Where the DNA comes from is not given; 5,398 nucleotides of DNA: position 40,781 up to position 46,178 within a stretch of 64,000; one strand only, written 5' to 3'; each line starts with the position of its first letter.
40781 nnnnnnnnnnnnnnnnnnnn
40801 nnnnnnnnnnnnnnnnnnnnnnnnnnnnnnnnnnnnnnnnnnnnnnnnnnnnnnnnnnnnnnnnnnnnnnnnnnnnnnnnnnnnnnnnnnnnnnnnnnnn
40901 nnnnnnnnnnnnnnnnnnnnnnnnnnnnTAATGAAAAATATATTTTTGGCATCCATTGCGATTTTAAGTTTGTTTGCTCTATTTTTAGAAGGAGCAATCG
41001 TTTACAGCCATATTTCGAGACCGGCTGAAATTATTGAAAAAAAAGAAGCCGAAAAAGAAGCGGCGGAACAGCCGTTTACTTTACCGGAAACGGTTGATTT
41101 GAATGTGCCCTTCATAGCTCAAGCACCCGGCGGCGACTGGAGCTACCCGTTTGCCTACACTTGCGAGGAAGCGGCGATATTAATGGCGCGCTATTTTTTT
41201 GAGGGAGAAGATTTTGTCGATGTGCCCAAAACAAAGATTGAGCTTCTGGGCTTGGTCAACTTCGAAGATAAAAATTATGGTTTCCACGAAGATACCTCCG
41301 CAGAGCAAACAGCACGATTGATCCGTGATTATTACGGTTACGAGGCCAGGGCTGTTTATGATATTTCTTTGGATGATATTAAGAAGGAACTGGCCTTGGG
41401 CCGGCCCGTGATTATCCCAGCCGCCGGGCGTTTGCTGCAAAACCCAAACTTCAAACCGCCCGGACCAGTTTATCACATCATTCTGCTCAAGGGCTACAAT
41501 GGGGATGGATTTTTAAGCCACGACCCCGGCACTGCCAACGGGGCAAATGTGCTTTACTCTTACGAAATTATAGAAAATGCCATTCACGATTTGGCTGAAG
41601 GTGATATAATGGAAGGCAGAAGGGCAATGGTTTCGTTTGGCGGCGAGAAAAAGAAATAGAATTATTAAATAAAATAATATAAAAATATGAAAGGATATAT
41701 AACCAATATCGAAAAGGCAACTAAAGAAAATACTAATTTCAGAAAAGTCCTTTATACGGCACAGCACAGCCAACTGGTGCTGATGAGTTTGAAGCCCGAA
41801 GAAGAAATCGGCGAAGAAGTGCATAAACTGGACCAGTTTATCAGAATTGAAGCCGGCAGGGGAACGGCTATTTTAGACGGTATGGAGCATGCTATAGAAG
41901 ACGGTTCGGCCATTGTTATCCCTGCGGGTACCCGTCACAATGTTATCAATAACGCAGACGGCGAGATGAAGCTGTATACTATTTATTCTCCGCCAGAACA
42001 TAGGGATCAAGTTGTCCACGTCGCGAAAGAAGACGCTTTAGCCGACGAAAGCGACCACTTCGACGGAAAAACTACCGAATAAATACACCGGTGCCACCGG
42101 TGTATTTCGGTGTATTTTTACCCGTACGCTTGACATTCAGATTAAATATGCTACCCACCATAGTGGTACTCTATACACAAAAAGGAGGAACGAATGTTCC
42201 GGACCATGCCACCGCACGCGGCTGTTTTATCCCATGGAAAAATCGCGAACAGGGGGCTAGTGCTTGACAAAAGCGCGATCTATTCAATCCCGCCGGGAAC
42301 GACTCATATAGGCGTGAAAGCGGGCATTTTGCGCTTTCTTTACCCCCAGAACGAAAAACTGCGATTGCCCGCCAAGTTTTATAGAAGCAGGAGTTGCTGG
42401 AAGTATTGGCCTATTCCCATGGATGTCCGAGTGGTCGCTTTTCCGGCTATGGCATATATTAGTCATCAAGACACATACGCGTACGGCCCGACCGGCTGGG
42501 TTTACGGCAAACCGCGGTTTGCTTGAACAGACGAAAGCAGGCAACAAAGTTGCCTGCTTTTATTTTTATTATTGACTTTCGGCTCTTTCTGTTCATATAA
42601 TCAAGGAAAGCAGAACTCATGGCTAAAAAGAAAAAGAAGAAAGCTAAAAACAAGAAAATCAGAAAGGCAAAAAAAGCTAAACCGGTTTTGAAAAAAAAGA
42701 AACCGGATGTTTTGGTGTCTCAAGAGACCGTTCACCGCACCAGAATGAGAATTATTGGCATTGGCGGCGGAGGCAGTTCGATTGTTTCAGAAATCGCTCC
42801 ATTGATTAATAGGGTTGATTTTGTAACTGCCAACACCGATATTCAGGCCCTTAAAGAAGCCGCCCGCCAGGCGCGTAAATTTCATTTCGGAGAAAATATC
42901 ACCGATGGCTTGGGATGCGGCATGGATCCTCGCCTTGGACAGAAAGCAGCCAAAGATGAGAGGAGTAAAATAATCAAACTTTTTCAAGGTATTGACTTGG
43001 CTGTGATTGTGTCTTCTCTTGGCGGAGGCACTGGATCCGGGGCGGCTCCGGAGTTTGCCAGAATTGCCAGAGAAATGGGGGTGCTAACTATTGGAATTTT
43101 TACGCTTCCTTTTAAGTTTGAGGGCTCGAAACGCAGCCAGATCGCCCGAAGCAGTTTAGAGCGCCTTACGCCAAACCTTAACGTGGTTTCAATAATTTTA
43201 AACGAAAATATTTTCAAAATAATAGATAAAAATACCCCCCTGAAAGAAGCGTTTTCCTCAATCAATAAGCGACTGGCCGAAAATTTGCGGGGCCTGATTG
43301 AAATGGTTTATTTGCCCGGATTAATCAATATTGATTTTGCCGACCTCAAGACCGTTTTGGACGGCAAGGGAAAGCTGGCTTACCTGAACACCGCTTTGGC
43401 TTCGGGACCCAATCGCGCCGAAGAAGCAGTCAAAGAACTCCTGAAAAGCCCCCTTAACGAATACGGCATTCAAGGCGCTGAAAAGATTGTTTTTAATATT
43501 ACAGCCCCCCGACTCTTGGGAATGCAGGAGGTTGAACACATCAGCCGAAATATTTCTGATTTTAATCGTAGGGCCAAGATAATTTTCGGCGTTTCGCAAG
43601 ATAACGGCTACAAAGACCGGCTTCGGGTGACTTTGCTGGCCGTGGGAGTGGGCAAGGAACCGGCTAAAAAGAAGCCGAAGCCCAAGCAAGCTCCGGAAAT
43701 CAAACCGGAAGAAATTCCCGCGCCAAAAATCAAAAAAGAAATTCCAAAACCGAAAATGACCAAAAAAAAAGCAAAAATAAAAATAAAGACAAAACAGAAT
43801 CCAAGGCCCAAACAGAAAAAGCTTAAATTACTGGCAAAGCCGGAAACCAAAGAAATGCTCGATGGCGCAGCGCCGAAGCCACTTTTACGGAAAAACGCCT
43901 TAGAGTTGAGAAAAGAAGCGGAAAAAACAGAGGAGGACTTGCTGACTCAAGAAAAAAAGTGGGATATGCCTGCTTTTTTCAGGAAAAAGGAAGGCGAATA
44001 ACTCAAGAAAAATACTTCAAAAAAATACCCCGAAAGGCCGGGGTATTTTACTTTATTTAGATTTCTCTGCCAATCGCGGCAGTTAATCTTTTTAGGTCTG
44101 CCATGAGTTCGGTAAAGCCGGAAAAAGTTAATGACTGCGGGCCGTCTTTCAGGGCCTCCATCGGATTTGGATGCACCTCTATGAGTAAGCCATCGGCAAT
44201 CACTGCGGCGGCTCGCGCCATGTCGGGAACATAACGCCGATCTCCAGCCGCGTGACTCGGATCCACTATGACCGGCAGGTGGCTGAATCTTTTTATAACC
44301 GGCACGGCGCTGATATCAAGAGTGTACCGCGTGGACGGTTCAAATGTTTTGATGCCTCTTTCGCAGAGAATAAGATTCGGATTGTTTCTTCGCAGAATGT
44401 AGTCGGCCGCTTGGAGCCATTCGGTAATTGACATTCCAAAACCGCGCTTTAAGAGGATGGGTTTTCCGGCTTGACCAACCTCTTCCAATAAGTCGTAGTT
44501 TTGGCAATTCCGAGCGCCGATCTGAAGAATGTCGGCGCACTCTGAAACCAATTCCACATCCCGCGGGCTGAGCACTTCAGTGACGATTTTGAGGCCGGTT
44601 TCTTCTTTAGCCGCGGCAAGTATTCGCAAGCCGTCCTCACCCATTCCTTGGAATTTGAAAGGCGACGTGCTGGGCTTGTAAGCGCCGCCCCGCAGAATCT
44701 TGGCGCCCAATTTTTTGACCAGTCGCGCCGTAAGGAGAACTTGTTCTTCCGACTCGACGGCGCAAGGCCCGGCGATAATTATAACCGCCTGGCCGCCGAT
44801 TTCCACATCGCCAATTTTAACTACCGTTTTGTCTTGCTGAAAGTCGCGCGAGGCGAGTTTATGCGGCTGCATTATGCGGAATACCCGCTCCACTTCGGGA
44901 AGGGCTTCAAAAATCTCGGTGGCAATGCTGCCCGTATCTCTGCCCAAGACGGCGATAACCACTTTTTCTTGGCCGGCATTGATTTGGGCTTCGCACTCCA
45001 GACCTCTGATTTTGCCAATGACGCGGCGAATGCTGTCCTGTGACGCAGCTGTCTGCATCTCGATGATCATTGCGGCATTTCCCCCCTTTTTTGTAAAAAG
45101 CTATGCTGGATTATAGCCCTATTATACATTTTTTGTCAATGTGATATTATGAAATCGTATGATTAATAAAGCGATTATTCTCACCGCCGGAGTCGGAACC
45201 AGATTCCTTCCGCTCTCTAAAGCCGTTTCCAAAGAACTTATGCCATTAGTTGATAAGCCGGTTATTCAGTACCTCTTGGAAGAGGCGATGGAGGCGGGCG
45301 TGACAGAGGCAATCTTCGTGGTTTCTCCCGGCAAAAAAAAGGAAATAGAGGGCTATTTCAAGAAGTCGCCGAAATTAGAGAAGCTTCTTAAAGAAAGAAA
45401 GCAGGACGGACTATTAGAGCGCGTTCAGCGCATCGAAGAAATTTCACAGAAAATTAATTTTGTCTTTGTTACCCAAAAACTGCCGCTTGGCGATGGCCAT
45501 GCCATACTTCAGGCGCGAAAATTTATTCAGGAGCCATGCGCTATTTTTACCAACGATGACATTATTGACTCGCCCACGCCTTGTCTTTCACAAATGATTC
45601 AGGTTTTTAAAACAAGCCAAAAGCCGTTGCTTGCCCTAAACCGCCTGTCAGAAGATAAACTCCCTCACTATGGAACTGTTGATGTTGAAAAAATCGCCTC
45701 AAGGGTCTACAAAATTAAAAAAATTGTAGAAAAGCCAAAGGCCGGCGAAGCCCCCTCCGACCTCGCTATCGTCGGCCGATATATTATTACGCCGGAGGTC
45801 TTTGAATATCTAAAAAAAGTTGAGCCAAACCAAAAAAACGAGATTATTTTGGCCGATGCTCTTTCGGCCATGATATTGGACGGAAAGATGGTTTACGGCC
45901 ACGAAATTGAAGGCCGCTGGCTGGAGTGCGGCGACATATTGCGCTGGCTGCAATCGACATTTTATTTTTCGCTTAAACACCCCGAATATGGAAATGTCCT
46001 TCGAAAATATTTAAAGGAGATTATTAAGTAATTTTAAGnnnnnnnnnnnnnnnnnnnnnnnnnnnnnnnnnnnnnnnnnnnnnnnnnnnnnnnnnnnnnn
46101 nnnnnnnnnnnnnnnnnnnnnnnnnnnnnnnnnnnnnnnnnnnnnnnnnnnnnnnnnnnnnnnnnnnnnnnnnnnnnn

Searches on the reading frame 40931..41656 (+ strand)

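Call 38: search_protein_families(library=pfam, proteins=[window:40931-41656:+], max_evalue=0.01)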
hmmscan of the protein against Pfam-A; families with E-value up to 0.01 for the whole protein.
window:40931-41656:+ (242 aa): 1 family
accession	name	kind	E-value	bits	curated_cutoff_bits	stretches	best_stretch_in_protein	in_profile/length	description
PF13529.12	Peptidase_C39_2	-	1.4e-08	35.9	24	1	57-199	1-142/143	Peptidase_C39 like family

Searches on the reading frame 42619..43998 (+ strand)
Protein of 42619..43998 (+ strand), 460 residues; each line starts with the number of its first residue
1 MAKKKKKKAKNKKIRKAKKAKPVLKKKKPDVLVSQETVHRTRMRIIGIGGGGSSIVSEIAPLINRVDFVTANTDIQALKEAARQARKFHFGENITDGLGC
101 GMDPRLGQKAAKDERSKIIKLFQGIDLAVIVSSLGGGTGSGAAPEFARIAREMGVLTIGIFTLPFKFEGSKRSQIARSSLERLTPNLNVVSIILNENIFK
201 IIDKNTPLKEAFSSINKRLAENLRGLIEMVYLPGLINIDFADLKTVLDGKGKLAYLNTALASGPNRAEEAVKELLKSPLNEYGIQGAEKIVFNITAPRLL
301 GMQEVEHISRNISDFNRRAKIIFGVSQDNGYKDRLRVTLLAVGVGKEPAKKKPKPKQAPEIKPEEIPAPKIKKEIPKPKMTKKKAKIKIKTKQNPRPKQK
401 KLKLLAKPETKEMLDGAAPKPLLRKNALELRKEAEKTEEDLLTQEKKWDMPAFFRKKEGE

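Call 81: search_protein_families(library=pfam, proteins=[window:42619-43998:+], max_evalue=0.00001)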
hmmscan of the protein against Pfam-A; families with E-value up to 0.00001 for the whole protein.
window:42619-43998:+ (460 aa): 2 families
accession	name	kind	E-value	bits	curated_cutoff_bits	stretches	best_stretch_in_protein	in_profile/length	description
PF00091.31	Tubulin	-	1.4e-32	114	33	1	44-203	3-190/190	Tubulin/FtsZ family, GTPase domain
PF12327.13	FtsZ_C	-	4.7e-16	59.3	27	1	254-344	3-94/95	FtsZ family, C-terminal domain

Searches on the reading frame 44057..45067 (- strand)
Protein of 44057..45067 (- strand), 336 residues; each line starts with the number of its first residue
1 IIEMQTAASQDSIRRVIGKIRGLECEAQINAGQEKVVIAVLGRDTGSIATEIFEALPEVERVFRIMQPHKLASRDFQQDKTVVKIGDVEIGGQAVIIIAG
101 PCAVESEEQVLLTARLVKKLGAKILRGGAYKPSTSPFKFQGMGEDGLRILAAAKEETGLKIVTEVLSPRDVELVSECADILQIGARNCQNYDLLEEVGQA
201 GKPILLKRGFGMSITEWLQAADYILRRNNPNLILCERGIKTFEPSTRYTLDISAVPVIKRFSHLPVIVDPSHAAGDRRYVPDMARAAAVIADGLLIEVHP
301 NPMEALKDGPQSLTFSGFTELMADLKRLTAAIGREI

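Call 81: search_protein_families(library=pfam, proteins=[window:44057-45067:-], max_evalue=0.00001)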
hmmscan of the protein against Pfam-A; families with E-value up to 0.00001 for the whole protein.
window:44057-45067:- (336 aa): 3 families
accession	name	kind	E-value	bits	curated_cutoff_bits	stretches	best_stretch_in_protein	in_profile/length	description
PF00793.26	DAHP_synth_1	-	2.5e-75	253.3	25.5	1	84-326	5-262/270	DAHP synthetase I family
PF18152.6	DAHP_snth_FXD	-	1.9e-12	47.3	27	1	1-67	2-67/67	DAHP synthase ferredoxin-like domain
PF03102.20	NeuB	-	1.3e-06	28.5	22.1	0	142-236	53-147/241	NeuB family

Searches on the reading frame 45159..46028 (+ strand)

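Call 81: search_protein_families(library=pfam, proteins=[window:45159-46028:+], max_evalue=0.00001)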
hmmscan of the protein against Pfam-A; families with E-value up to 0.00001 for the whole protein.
window:45159-46028:+ (290 aa): 2 families
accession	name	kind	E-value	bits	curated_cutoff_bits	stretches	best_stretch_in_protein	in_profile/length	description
PF00483.29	NTP_transferase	-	3.6e-33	115.6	21.2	1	4-260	1-232/245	Nucleotidyl transferase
PF12804.13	NTP_transf_3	-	7.8e-06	26.6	27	0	5-91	1-78/160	MobA-like NTP transferase domain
